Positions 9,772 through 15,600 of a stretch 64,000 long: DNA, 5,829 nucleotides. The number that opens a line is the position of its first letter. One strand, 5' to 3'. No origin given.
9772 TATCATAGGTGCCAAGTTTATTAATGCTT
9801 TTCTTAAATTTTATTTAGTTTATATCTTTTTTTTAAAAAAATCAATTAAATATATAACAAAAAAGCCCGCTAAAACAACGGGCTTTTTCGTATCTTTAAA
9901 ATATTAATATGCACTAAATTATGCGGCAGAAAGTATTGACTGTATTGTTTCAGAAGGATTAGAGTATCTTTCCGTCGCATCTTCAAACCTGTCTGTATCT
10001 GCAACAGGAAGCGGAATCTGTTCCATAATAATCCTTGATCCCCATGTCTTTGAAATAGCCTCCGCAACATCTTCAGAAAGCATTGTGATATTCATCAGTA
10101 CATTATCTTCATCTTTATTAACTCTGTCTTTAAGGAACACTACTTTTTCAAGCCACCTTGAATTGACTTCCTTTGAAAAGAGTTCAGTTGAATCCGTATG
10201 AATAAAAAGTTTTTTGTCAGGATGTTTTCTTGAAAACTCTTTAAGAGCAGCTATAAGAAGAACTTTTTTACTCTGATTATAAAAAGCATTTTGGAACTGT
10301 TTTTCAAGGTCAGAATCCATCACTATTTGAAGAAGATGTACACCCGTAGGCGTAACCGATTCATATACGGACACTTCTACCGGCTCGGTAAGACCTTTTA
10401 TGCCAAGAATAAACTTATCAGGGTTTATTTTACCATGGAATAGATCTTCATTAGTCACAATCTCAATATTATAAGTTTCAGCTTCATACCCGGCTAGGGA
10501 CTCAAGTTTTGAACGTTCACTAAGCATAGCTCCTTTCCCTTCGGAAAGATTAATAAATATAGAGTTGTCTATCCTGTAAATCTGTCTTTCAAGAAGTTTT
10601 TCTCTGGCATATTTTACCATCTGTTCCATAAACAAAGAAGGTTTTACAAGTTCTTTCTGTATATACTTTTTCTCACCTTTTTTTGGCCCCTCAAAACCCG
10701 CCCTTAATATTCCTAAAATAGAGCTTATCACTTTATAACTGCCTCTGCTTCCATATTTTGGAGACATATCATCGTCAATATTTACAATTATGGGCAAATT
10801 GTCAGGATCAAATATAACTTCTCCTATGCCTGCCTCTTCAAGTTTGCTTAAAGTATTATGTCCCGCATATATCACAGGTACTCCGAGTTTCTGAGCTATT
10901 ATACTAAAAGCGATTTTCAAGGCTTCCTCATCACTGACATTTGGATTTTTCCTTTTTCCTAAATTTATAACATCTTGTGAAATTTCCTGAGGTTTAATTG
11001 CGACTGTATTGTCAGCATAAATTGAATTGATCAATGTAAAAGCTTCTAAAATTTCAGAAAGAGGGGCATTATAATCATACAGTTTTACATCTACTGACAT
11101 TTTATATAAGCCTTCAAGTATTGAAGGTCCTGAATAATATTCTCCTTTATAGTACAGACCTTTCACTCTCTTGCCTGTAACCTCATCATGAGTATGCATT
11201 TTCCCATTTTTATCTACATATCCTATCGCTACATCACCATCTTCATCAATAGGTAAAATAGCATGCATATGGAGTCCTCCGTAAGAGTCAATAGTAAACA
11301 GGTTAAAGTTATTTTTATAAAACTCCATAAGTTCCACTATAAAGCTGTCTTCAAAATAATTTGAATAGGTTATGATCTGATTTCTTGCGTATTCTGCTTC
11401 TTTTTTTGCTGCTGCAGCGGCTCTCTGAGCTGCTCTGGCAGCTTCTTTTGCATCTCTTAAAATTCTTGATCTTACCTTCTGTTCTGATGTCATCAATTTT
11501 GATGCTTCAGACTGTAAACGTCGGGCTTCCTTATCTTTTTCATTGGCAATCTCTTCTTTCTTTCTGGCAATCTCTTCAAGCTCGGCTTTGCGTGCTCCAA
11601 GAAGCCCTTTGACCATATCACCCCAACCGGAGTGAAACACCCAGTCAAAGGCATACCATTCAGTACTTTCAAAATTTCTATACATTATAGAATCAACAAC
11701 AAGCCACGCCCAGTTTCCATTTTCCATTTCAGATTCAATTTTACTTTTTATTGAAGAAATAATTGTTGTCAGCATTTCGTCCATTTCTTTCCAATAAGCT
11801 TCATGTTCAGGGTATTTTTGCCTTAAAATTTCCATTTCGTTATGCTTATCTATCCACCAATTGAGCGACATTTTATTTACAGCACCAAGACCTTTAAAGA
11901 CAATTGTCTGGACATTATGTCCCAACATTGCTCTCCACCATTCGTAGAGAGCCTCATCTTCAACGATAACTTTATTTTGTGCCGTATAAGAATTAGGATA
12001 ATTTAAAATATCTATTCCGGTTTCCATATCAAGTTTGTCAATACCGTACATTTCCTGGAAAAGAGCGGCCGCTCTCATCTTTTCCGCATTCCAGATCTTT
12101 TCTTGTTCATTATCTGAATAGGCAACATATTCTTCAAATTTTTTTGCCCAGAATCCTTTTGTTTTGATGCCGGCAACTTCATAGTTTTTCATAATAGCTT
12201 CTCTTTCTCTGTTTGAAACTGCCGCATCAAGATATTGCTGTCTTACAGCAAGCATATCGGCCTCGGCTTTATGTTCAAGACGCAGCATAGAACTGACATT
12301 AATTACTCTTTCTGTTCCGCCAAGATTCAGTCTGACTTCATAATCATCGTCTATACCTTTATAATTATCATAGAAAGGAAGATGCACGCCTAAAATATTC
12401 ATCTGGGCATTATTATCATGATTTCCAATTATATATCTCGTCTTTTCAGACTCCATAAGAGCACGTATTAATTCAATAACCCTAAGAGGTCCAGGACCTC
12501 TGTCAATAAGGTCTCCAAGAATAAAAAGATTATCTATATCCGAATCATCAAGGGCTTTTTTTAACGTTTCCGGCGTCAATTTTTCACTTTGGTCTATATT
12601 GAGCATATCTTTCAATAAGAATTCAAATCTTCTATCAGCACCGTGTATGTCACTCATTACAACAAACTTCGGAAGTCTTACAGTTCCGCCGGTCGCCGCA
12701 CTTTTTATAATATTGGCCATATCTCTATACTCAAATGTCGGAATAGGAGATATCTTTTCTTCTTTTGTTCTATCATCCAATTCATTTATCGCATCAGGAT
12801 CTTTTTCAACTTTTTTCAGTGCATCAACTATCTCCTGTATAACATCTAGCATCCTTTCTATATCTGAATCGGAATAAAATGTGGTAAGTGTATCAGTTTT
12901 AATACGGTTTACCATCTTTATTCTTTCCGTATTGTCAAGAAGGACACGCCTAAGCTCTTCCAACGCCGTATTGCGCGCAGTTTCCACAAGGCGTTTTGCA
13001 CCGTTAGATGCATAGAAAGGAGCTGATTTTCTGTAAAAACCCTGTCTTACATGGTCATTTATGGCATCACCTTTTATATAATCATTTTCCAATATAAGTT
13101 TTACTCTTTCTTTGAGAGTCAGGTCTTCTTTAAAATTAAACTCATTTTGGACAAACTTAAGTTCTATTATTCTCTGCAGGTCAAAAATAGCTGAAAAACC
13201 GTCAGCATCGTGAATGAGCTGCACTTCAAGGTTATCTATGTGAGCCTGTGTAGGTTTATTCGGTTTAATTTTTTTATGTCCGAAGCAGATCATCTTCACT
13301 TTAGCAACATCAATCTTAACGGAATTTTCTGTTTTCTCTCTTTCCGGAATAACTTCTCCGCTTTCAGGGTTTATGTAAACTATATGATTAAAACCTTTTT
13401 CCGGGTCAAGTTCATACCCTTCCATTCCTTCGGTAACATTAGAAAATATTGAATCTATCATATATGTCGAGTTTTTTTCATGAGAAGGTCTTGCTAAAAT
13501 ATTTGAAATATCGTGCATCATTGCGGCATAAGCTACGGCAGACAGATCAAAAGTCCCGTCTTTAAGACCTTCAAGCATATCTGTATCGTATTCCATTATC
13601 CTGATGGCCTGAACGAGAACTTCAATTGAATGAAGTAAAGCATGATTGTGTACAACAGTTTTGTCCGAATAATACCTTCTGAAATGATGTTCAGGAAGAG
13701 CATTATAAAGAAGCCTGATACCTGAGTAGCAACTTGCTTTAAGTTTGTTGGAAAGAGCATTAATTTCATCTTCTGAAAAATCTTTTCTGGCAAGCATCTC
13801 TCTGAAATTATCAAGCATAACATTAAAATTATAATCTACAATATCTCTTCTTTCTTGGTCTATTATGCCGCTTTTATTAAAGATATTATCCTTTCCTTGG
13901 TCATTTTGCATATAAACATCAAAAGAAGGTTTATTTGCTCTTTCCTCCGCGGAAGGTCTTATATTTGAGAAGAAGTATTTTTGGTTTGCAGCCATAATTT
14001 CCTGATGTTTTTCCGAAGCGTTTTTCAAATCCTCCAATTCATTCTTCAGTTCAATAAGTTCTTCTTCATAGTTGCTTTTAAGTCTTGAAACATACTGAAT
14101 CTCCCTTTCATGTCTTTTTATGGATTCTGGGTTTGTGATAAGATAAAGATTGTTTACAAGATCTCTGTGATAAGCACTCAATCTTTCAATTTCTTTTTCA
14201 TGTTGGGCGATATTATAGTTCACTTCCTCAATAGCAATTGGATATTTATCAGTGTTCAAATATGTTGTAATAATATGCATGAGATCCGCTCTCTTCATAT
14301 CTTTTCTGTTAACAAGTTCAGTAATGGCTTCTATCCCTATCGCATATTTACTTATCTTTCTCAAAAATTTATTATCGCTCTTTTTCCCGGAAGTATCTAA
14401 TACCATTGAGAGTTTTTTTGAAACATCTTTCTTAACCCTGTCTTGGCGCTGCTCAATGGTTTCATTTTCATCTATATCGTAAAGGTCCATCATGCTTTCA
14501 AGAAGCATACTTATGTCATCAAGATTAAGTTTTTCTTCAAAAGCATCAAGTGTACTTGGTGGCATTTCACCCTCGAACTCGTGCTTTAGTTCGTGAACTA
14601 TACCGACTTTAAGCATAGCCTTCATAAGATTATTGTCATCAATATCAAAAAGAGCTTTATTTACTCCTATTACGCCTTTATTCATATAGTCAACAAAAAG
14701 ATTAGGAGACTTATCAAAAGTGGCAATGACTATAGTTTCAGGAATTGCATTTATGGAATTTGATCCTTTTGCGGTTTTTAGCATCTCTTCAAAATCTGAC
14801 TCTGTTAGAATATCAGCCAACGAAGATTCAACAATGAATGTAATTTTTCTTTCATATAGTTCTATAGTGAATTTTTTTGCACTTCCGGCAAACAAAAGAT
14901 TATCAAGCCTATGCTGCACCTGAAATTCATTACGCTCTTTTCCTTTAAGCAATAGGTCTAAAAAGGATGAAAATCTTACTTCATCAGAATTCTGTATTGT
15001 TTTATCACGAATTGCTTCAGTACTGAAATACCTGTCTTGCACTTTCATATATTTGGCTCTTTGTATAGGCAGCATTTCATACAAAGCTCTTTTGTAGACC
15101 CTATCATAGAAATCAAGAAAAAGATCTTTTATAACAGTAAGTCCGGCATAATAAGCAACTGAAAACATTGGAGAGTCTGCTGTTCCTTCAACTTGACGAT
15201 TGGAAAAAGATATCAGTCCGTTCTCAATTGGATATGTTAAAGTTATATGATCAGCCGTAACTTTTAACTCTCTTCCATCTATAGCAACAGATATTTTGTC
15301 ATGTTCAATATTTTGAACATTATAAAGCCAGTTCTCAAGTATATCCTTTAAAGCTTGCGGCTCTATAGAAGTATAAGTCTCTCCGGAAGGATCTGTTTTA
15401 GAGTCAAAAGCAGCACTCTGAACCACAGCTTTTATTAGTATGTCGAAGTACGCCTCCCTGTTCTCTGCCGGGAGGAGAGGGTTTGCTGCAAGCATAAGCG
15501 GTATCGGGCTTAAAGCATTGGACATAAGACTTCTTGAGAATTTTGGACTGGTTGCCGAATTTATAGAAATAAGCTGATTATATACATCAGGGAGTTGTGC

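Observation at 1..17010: Two giant paralogs share an N-terminal module and bracket glnA and a PhoH2-PHP pair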

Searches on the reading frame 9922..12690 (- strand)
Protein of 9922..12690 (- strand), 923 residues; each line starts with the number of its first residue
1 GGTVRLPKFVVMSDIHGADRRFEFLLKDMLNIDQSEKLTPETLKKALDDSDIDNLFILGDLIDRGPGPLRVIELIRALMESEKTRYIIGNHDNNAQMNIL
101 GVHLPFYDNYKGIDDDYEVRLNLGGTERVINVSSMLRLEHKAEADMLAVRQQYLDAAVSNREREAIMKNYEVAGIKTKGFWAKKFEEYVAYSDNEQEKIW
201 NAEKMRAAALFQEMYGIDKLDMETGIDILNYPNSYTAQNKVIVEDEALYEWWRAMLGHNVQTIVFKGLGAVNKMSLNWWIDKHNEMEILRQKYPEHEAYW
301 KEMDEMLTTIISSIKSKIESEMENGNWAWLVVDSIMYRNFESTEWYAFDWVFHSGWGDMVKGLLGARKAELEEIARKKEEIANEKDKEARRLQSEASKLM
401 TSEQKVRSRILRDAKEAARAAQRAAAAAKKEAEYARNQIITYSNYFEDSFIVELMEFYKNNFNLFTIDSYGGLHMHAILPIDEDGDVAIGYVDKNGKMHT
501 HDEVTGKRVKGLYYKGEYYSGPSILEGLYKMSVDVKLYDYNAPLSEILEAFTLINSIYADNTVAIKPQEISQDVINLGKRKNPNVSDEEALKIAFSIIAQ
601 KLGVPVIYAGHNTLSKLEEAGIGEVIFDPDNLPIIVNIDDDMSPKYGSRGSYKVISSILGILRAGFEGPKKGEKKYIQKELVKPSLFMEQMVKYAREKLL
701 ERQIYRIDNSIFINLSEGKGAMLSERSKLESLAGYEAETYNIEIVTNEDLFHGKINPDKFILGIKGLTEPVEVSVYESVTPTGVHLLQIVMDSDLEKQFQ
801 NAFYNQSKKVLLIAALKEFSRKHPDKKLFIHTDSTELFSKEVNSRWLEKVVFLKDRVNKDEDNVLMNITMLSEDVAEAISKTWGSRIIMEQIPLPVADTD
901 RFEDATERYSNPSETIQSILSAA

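Call 24: search_protein_families(library=pfam, proteins=[window:9922-12690:-], max_evalue=10)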
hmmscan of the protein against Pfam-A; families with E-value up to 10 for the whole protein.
window:9922-12690:- (923 aa): 6 families
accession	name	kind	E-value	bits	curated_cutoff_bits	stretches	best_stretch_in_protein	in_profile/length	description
PF00149.33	Metallophos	-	4.7e-10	40.7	21.5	1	8-115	2-81/191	Calcineurin-like phosphoesterase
PF06874.16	FBPase_2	-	3.3e-05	22.8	27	1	23-92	156-221/639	Firmicute fructose-1,6-bisphosphatase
PF17045.10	CEP63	-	0.038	14.2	33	1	369-424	63-117/263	Centrosomal protein of 63 kDa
PF05334.18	DUF719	-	0.089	13.4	22.4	1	371-434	111-169/182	Protein of unknown function (DUF719)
PF12850.12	Metallophos_2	-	0.11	13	27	1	9-99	3-60/154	Calcineurin-like phosphoesterase superfamily domain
PF19473.4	DUF6010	-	0.21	12.2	27.3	1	330-366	55-90/120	Family of unknown function (DUF6010)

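Call 29: search_solved_structures(query=window:9922-12690:-, max_evalue=1)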
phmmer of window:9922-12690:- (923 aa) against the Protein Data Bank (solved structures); distinct sequences matched with E-value up to 1: 11.
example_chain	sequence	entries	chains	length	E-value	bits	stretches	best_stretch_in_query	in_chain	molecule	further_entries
2dfj_A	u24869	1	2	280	0.0029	18.9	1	52-95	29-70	diadenosinetetraphosphatase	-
9olz_A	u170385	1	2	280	0.0029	18.9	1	52-95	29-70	Bis(5'-nucleosyl)-tetraphosphatase [symmetrical]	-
9ojd_A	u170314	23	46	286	0.003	18.8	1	52-95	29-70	Bis(5'-nucleosyl)-tetraphosphatase [symmetrical] | Bis(5'-nucleosyl)-tetraphosphatase, symmetrical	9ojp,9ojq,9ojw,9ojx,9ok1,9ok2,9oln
4j6o_A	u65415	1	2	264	0.0057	17.9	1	9-95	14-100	Metallophosphoesterase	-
9t9n_A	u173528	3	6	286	0.035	15.3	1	45-93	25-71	Bis(5'-nucleosyl)-tetraphosphatase, symmetrical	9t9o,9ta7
9oly_A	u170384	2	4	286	0.038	15.2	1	52-95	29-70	Bis(5'-nucleosyl)-tetraphosphatase [symmetrical]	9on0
3rqz_A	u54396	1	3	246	0.042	15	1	46-92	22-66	Metallophosphoesterase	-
5vjv_A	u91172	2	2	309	0.046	14.9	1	43-101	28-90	Rhizobiales-like phosphatase 2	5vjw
9tp7_A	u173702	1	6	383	0.23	12.6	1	50-102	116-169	Serine/threonine-protein phosphatase BSU1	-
9tp8_A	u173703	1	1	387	0.24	12.6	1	50-102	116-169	Serine/threonine-protein phosphatase BSU1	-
1nnw_A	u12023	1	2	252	0.37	11.9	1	50-97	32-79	hypothetical protein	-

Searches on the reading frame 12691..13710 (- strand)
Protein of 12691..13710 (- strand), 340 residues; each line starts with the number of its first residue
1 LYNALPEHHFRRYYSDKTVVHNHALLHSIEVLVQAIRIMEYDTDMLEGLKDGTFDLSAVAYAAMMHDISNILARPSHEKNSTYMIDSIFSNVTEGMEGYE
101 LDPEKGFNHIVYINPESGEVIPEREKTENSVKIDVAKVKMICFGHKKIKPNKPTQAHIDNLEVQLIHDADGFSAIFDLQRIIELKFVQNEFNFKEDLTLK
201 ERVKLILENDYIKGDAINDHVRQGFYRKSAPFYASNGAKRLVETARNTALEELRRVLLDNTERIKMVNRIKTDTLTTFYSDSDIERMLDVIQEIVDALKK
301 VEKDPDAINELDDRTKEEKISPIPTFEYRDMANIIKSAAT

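Call 24: search_protein_families(library=pfam, proteins=[window:12691-13710:-], max_evalue=10)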
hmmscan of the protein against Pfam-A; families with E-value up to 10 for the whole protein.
window:12691-13710:- (340 aa): 1 family
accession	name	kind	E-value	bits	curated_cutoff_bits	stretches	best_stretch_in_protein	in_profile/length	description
PF01966.28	HD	-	0.018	15.7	22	1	27-174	4-115/116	HD domain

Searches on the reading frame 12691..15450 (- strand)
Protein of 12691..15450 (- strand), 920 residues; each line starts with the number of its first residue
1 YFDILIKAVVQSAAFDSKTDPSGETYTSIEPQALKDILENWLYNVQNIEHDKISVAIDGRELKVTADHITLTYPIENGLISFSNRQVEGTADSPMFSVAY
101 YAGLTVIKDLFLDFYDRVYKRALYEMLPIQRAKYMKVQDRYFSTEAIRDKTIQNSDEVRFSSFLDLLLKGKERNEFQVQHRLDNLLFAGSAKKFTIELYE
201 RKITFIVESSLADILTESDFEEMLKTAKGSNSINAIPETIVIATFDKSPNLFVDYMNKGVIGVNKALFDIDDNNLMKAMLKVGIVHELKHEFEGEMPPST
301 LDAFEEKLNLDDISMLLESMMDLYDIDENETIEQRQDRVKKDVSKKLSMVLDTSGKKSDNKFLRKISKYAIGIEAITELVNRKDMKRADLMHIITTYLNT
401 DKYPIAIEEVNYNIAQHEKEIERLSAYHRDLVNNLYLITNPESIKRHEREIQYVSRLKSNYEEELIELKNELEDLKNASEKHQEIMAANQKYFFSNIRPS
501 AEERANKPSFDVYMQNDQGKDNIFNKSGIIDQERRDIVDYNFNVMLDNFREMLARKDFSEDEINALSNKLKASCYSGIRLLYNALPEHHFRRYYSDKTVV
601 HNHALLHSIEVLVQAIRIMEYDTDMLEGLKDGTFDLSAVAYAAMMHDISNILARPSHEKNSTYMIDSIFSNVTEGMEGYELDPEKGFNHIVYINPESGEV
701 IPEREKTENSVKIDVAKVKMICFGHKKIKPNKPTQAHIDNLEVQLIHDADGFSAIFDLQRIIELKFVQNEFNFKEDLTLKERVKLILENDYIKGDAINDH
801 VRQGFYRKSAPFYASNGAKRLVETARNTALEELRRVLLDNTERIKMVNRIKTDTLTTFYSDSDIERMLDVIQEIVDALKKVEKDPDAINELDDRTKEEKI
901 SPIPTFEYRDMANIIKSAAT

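Call 30: search_solved_structures(query=window:12691-15450:-, max_evalue=1)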
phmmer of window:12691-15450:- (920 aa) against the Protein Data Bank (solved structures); distinct sequences matched with E-value up to 1: 0.

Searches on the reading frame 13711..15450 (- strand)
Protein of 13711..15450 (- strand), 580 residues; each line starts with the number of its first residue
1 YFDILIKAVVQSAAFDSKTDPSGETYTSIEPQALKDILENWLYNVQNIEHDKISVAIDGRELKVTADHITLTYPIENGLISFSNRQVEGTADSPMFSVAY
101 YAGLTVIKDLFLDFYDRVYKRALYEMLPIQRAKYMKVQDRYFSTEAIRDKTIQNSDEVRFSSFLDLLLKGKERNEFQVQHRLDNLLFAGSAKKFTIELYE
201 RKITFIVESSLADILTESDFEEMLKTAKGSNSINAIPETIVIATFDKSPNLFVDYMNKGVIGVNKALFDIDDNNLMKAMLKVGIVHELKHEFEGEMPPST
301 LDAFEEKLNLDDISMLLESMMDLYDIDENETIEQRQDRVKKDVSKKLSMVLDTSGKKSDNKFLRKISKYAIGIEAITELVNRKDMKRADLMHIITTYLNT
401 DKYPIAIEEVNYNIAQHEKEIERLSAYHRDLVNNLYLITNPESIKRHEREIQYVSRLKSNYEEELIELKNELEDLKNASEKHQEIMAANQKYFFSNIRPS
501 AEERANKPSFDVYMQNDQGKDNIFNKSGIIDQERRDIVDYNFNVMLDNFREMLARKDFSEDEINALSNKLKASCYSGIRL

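Call 24: search_protein_families(library=pfam, proteins=[window:13711-15450:-], max_evalue=10)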
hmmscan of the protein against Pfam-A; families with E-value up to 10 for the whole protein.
window:13711-15450:- (580 aa): 4 families
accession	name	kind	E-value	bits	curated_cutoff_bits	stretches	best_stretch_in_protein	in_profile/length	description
PF10076.14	Phage_Mu_Gp48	-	0.015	15.5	37.4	1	318-349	55-85/150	Bacteriophage Mu-like, Gp48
PF05440.17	MtrB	-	0.19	12.7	27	0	526-566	15-52/94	Tetrahydromethanopterin S-methyltransferase subunit B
PF25764.1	KIF21A_4th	-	0.47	10.5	33.1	1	410-492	59-133/183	KIF21A-like domain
PF13863.11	DUF4200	-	4.1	8.2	29.7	1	408-492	23-109/119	Domain of unknown function (DUF4200)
